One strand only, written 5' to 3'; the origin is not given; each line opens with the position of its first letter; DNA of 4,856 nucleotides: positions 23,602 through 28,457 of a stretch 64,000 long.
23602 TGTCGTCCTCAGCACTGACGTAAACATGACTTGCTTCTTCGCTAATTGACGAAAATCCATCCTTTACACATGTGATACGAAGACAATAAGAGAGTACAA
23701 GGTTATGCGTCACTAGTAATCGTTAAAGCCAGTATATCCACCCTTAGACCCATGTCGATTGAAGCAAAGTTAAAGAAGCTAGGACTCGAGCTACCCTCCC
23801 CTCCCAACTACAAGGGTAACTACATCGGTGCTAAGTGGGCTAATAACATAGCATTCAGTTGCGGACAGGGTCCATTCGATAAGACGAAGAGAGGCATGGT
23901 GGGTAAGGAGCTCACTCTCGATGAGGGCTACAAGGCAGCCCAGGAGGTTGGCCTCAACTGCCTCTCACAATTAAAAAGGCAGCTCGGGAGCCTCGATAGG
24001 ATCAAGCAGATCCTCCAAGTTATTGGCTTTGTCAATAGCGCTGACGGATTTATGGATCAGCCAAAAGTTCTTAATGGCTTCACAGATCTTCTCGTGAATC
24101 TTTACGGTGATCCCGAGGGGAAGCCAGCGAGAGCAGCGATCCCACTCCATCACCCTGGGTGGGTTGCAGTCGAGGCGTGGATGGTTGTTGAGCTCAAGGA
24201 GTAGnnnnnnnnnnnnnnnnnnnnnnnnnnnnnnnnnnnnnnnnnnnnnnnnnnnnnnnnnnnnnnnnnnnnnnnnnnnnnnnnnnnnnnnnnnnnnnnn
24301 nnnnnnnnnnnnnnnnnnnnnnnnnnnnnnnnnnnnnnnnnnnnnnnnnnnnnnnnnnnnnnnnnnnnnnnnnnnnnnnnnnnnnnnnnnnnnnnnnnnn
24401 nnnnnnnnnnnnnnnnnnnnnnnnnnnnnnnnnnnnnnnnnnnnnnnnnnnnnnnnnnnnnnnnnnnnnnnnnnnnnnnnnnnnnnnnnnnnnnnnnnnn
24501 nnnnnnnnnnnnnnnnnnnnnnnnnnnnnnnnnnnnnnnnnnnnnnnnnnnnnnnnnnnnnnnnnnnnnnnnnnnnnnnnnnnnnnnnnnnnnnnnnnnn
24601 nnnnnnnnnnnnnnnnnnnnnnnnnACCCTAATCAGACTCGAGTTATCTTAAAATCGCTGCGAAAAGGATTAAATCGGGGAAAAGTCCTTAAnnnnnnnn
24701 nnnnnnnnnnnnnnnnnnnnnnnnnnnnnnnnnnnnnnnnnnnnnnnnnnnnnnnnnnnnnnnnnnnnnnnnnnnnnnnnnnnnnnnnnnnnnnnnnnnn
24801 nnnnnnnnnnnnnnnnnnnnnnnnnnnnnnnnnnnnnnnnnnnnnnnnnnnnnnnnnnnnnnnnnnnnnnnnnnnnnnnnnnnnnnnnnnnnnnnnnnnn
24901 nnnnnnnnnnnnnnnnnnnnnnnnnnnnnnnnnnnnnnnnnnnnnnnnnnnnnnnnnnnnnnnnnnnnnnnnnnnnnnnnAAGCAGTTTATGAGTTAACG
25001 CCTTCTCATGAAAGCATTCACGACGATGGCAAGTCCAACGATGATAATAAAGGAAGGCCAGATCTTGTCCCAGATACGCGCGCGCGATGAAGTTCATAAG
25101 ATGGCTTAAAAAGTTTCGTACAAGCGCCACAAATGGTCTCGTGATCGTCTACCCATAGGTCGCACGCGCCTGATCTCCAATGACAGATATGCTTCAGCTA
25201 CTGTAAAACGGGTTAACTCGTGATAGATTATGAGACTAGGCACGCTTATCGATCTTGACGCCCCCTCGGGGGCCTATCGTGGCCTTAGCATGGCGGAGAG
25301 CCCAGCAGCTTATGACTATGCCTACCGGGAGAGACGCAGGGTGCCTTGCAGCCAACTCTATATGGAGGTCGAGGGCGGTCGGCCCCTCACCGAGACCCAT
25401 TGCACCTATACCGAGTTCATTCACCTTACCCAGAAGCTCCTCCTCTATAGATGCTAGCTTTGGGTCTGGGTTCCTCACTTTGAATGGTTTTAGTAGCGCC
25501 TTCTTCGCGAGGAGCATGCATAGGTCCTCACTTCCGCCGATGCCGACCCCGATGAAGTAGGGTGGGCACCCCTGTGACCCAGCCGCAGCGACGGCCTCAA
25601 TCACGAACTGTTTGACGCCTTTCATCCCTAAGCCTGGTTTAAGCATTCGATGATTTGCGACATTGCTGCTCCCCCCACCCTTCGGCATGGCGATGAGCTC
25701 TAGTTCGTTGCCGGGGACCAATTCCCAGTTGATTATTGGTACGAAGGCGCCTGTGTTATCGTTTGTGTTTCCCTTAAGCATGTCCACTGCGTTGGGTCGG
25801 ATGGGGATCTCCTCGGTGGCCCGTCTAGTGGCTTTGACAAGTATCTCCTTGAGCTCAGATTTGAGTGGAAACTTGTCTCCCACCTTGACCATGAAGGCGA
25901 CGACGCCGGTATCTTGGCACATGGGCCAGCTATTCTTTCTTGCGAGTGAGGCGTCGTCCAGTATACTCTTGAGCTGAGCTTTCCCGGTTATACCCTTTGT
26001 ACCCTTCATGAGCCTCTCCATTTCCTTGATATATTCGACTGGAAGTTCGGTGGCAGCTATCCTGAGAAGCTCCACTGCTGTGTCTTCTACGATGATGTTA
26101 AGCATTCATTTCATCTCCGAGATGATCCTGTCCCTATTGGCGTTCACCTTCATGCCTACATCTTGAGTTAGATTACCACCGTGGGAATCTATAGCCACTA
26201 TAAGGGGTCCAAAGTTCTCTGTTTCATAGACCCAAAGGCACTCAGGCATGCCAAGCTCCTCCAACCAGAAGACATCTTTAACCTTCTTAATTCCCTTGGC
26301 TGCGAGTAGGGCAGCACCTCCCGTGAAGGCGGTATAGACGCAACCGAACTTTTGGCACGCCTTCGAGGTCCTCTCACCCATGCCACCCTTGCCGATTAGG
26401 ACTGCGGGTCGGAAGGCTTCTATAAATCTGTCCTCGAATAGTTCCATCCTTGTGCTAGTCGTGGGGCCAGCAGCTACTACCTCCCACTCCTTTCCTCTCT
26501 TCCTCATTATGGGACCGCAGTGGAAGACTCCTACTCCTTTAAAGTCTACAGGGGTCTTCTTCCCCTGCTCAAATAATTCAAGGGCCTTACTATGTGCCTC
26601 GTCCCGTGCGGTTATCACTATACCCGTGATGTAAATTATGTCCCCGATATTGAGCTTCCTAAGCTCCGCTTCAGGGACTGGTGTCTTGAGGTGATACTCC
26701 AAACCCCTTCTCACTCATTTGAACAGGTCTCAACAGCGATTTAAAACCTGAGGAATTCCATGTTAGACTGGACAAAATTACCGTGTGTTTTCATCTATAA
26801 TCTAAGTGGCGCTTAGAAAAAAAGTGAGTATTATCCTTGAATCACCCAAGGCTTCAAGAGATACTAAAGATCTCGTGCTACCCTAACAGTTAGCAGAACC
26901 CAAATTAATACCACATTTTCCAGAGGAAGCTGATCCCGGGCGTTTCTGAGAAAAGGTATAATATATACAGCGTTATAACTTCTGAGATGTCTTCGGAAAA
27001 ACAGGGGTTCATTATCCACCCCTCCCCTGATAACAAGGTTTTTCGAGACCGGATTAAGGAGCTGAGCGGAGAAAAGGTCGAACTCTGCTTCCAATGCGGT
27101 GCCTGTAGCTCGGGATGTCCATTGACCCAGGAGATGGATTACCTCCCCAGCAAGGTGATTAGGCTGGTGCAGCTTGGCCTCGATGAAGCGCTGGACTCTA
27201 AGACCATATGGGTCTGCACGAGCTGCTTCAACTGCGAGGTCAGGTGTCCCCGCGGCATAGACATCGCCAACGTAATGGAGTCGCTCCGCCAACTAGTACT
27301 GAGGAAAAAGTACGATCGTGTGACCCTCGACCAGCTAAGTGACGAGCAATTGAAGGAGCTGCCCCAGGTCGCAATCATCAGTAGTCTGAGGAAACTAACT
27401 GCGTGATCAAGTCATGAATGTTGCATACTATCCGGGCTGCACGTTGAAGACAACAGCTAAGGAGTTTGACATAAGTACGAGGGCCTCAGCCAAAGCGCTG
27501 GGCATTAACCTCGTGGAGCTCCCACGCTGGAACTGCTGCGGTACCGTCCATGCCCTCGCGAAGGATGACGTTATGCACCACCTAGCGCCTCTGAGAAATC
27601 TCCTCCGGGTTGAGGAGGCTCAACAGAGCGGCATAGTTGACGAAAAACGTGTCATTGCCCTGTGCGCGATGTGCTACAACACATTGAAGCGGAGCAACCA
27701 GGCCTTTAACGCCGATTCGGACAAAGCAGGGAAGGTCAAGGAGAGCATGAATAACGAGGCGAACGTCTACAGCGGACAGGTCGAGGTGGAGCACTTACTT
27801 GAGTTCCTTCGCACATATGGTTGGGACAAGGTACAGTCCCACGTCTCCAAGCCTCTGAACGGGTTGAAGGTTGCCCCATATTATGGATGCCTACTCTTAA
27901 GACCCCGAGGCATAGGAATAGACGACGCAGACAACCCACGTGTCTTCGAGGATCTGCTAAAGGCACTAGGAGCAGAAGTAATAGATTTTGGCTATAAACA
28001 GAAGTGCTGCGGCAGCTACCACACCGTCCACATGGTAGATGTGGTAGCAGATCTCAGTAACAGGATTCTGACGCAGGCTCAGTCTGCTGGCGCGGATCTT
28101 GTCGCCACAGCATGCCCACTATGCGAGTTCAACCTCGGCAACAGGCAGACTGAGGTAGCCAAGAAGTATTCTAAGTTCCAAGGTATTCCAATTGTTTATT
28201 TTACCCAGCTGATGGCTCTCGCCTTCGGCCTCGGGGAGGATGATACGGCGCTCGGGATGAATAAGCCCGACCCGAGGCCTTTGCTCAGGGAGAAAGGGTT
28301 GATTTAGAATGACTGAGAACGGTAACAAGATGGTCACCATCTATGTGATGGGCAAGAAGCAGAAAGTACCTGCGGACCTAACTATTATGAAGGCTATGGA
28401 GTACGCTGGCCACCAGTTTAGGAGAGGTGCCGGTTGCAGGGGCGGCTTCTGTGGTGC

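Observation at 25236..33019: Split thiol:fumarate-reductase-like gene set joined to a full HdrA, next to fumarate hydratase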

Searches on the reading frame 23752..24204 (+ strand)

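Call 82: search_protein_families(library=pfam, proteins=[window:23752-24204:+], max_evalue=0.00001)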
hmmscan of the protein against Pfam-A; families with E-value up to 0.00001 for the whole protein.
window:23752-24204:+ (150 aa): 1 family
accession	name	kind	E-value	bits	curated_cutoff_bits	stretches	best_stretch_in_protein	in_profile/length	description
PF14588.11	YjgF_endoribonc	-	1.1e-16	61.5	35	1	4-121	1-121/148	YjgF/chorismate_mutase-like, putative endoribonuclease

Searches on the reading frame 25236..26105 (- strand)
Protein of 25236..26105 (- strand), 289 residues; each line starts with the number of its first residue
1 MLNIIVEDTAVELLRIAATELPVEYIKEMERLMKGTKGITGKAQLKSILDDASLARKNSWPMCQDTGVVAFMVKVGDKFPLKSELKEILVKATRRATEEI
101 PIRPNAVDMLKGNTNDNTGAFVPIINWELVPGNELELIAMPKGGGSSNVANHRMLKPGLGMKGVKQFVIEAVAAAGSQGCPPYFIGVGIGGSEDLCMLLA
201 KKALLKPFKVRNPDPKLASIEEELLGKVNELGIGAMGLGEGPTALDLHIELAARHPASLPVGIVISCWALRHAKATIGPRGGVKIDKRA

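Call 3: search_protein_families(library=pfam, proteins=[window:25236-26105:-], max_evalue=0.001)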
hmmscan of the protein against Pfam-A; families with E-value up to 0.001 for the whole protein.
window:25236-26105:- (289 aa): 1 family
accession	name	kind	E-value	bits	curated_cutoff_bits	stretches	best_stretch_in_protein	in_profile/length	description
PF05681.19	Fumerase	-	3e-87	292.8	25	1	8-275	2-269/270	Fumarate hydratase (Fumerase)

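Call 4: search_protein_families(library=ncbifam, proteins=[window:25236-26105:-], max_evalue=0.001)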
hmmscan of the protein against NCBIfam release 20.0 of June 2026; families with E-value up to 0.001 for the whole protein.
window:25236-26105:- (289 aa): 6 families
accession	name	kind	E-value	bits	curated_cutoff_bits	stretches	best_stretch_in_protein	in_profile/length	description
TIGR00722.1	ttdA_fumA_fumB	subfamily_domain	1.1e-93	313.4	100.65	1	6-276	1-272/273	hydrolyase, tartrate alpha subunit/fumarate domain protein, Fe-S type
NF004885.0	PRK06246.1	equivalog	2.7e-89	299.1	276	1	6-277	9-279/279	fumarate hydratase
NF006084.0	PRK08230.1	equivalog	1.5e-61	208.1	365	1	9-275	17-285/303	L(+)-tartrate dehydratase subunit alpha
NF011920.0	PRK15391.1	subfamily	1.3e-20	73.2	1094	1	48-287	90-337/548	class I fumarate hydratase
NF011921.0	PRK15392.1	equivalog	1.6e-18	66.6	1060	1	48-281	89-331/550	class I fumarate hydratase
NF011919.0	PRK15390.1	equivalog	1.7e-18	66.2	1105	1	48-287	90-337/548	class I fumarate hydratase FumA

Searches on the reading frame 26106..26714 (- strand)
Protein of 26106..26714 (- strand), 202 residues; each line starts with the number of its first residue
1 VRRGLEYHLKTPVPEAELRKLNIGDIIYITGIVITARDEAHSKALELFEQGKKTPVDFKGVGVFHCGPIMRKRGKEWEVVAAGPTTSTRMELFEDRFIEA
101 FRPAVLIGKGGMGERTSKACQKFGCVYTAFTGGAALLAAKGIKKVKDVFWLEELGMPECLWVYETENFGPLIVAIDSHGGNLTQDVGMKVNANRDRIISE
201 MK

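Call 3: search_protein_families(library=pfam, proteins=[window:26106-26714:-], max_evalue=0.001)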
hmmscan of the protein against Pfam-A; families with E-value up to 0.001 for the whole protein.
window:26106-26714:- (202 aa): 1 family
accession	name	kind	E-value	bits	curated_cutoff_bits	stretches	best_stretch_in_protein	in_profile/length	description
PF05683.17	Fumerase_C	-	4.1e-44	150.8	22.2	1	8-184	30-203/205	Fumarase C-terminus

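Call 4: search_protein_families(library=ncbifam, proteins=[window:26106-26714:-], max_evalue=0.001)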
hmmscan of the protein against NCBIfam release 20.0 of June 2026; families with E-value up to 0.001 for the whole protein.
window:26106-26714:- (202 aa): 8 families
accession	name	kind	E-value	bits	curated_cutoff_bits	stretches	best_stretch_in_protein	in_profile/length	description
NF004708.0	PRK06043.1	equivalog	2.2e-69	232.9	269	1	5-197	1-190/192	fumarate hydratase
TIGR00723.1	ttdB_fumA_fumB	subfamily_domain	3e-63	212.8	145.15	1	17-184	2-168/169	FumA C-terminus/TtdB family hydratase beta subunit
NF006082.0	PRK08228.1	equivalog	4.1e-62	209.3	264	1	7-201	4-197/205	L(+)-tartrate dehydratase subunit beta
NF006253.0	PRK08395.1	equivalog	1.6e-46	158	244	1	8-182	4-162/166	fumarate hydratase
NF005310.0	PRK06842.1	equivalog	1.2e-31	109.9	238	1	7-187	3-176/185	Fe-S-containing hydro-lyase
NF011920.0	PRK15391.1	subfamily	1.9e-21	76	1094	1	16-193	372-545/548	class I fumarate hydratase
NF011921.0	PRK15392.1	equivalog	9.4e-20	70.7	1060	1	16-183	371-534/550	class I fumarate hydratase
NF011919.0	PRK15390.1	equivalog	3.2e-19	68.6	1105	1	18-187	374-539/548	class I fumarate hydratase FumA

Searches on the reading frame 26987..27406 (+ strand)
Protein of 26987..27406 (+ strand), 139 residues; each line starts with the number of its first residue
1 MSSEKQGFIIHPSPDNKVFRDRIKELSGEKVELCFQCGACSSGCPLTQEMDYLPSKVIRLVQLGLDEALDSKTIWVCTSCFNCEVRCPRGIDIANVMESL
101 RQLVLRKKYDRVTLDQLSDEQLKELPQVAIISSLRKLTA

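Call 3: search_protein_families(library=pfam, proteins=[window:26987-27406:+], max_evalue=0.001)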
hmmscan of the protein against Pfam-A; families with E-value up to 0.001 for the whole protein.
window:26987-27406:+ (139 aa): 6 families
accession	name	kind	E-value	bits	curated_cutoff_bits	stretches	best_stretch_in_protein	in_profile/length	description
PF13183.11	Fer4_8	-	3.3e-12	47.2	27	1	31-91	2-68/68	4Fe-4S dicluster domain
PF13534.11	Fer4_17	-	9.4e-11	42.5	22.2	1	34-92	2-61/61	4Fe-4S dicluster domain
PF13187.11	Fer4_9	-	2.7e-07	31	27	1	34-90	2-50/52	4Fe-4S dicluster domain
PF13237.11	Fer4_10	-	3.7e-06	27.2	25.5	1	32-88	7-53/53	4Fe-4S dicluster domain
PF12838.12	Fer4_7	-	1.9e-05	25.5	27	1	34-91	2-52/52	4Fe-4S dicluster domain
PF13484.11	Fer4_16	-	0.00041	21.5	30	0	34-45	2-13/66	4Fe-4S double cluster binding domain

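Call 4: search_protein_families(library=ncbifam, proteins=[window:26987-27406:+], max_evalue=0.001)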
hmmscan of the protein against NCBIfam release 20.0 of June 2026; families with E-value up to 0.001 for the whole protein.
window:26987-27406:+ (139 aa): 23 families
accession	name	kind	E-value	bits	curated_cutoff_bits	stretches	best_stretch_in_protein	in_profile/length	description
TIGR03290.1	CoB_CoM_SS_C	equivalog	1.2e-23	83.6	160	1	31-111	1-82/144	CoB--CoM heterodisulfide reductase subunit C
NF038018.1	qmoC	equivalog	3.1e-20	72.9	300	1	19-121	5-108/360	quinone-interacting membrane-bound oxidoreductase complex subunit QmoC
NF041779.1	hetero_SS_HdrC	equivalog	1.3e-18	67.2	350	1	31-108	30-107/198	ferredoxin:CoB-CoM heterodisulfide reductase subunit HdrC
NF041890.1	hdrC_Methbact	equivalog_domain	5.2e-16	58.8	270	1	21-111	18-108/192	ferredoxin:CoB-CoM heterodisulfide reductase subunit HdrC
NF004898.0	PRK06259.1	equivalog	1.6e-10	40.2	385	1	22-110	126-222/488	fumarate reductase (CoM/CoB) subunit TfrB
NF008369.0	PRK11168.1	equivalog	1.5e-08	34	278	1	28-109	7-92/401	anaerobic glycerol-3-phosphate dehydrogenase subunit C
NF004616.0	PRK05950.1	subfamily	3.1e-08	33.1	228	1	29-108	144-237/238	succinate dehydrogenase iron-sulfur subunit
NF008434.0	PRK11274.1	equivalog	3.2e-07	29.6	333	1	31-133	22-131/409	glycolate oxidase subunit GlcF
TIGR00384.1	dhsB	subfamily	3.4e-07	29.9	88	1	28-101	136-222/222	succinate dehydrogenase and fumarate reductase iron-sulfur protein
NF009226.0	PRK12576.1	equivalog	5.4e-07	29.2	344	1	32-134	154-261/317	succinate dehydrogenase/fumarate reductase iron-sulfur subunit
NF045663.1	diclust_near_Sec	equivalog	1.1e-06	27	530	1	34-108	306-386/759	pyridine nucleotide-disulfide oxidoreductase/dicluster-binding protein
TIGR00314.1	cdhA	equivalog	1.2e-06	26.7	781.3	1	29-107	396-469/784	CO dehydrogenase/acetyl-CoA synthase complex subunit alpha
NF005746.0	PRK07570.1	subfamily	2.4e-06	27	243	1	33-104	158-241/250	succinate dehydrogenase/fumarate reductase iron-sulfur subunit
NF041837.1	rnfC_Methano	equivalog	7.8e-06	25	650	1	29-108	355-430/438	Rnf electron transport complex subunit RnfC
NF009227.0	PRK12577.1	equivalog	2.4e-05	23.2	349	1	34-110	154-244/330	succinate dehydrogenase/fumarate reductase iron-sulfur subunit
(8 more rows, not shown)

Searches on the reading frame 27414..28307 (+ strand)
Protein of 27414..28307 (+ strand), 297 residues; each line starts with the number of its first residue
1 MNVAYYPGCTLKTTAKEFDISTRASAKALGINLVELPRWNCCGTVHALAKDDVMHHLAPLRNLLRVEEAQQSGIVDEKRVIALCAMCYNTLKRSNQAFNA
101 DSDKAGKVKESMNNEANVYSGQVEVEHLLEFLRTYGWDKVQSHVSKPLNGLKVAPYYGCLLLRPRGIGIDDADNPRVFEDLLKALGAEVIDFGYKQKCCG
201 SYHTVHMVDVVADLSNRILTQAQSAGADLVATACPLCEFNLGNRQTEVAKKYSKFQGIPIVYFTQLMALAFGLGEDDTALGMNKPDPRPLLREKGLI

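Call 3: search_protein_families(library=pfam, proteins=[window:27414-28307:+], max_evalue=0.001)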
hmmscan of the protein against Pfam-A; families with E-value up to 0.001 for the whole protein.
window:27414-28307:+ (297 aa): 1 family
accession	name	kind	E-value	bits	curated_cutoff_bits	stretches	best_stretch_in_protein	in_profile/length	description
PF02754.22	CCG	-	6.7e-22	77.8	20.6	2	153-241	1-84/85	Cysteine-rich domain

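Call 4: search_protein_families(library=ncbifam, proteins=[window:27414-28307:+], max_evalue=0.001)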
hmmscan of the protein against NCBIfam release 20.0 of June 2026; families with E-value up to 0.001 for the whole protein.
window:27414-28307:+ (297 aa): 7 families
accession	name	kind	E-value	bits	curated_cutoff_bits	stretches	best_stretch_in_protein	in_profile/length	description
NF042965.1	MFR_anch_SdhE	equivalog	3.7e-48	164.5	500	1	2-283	2-274/282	8-methylmenaquinol:fumarate reductase membrane anchor subunit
TIGR03288.1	CoB_CoM_SS_B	equivalog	4.8e-47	160.6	345.15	1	3-291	2-287/290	CoB--CoM heterodisulfide reductase subunit B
NF041780.1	hetero_SS_HdrB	equivalog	1e-16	61.2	450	1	18-274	21-284/304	ferredoxin:CoB-CoM heterodisulfide reductase subunit HdrB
NF045670.1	quin_L_LdhH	equivalog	2.7e-12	45.8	800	1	2-241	468-685/706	L-lactate dehydrogenase (quinone) large subunit LdhH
NF004898.0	PRK06259.1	equivalog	5.7e-11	41.7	385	1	2-251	263-473/488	fumarate reductase (CoM/CoB) subunit TfrB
NF008369.0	PRK11168.1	equivalog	2.8e-05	23.2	278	1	2-242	168-381/401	anaerobic glycerol-3-phosphate dehydrogenase subunit C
NF008434.0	PRK11274.1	equivalog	4e-05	22.7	333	1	7-245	174-392/409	glycolate oxidase subunit GlcF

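Call 80: search_solved_structures(query=window:27414-28307:+, max_evalue=0.00001, show_alignments=1)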
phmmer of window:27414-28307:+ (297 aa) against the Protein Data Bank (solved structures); distinct sequences matched with E-value up to 0.00001: 5.
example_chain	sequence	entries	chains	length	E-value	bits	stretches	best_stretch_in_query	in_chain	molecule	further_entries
7bkb_B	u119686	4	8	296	6.7e-39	137.2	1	4-292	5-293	CoB--CoM heterodisulfide reductase subunit B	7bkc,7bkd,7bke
9sfi_C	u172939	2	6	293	1e-37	133.3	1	1-295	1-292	H(2)/formate:CoB-CoM heterodisulfide,ferredoxin reductase subunit B2 | Heterodisulfide reductase subunit B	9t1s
8rvv_B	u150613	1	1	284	1.9e-36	129.2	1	1-280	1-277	H(2):CoB-CoM heterodisulfide,ferredoxin reductase subunit B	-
8rvu_b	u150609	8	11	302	2.2e-36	128.9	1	1-280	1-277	H(2):CoB-CoM heterodisulfide,ferredoxin reductase subunit B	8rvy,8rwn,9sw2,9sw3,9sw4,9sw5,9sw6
5odc_B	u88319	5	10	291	8.9e-35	123.7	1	1-292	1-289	Heterodisulfide reductase, subunit B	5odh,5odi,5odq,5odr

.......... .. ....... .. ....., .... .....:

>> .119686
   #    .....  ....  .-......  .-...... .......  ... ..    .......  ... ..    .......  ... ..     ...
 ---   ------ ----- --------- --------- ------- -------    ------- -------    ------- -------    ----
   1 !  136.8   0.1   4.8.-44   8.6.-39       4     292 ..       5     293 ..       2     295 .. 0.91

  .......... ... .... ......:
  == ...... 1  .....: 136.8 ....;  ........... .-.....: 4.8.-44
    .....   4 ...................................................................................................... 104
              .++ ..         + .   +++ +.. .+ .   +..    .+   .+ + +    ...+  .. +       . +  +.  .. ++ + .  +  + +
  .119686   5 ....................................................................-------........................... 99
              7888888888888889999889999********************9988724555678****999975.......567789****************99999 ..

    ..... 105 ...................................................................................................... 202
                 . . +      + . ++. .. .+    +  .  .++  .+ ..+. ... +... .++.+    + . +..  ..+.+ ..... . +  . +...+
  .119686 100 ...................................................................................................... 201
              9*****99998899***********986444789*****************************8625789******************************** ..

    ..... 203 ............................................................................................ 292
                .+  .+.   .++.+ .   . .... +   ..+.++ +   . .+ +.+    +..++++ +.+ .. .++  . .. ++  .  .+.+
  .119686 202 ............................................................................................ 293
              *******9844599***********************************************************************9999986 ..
